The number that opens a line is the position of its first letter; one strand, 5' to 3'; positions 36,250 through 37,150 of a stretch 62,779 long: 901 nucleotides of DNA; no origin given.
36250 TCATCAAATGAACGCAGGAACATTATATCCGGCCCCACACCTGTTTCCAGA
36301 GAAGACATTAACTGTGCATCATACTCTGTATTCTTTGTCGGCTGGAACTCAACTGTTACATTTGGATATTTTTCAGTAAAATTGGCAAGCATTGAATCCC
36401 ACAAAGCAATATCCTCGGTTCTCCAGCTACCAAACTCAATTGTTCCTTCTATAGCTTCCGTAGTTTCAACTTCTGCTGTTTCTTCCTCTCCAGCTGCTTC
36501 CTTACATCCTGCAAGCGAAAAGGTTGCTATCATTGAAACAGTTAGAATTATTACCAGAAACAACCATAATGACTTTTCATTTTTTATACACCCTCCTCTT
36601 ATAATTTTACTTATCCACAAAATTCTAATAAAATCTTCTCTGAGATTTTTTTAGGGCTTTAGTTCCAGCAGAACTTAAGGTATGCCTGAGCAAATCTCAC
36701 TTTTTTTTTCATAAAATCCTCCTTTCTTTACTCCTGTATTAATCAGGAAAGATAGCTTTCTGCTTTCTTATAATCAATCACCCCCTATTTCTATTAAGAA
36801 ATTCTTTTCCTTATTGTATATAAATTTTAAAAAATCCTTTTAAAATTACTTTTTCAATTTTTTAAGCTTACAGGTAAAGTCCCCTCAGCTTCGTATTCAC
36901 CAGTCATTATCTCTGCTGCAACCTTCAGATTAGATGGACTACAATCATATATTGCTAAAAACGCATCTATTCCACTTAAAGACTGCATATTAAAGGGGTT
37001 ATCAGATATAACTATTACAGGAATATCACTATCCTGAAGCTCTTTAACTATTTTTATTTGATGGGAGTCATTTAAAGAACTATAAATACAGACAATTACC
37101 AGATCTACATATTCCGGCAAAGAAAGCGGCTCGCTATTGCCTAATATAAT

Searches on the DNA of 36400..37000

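Call 10: search_rna_families(source=window, start=36400, end=37000, threshold=evalue, max_evalue=10)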
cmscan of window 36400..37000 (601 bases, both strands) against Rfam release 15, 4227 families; matches with E-value up to 10: 6.
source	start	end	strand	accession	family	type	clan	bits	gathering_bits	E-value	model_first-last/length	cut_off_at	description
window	36797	36842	-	RF00032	Histone3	Cis-reg;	-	18.4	34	0.03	1-46/46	no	Histone 3' UTR stem-loop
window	36831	36914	+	RF02065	STnc340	Gene; sRNA;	-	18.2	80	5.8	1-130/130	no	Enterobacterial sRNA STnc340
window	36826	36914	-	RF00063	SscA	Gene;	-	15.7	60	9.1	1-96/96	no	SscA RNA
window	36613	36663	+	RF00697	mir-186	Gene; miRNA;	-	15.6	70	5.7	1-82/82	no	mir-186 microRNA precursor family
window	36636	36673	-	RF02244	mir-785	Gene; miRNA;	-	14.3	62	7.5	25-62/90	no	mir-785 microRNA precursor family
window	36570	36598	-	RF01306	sR52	Gene; snRNA; snoRNA; CD-box;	-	13.6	50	3.1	1-60/60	no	Small nucleolar RNA sR52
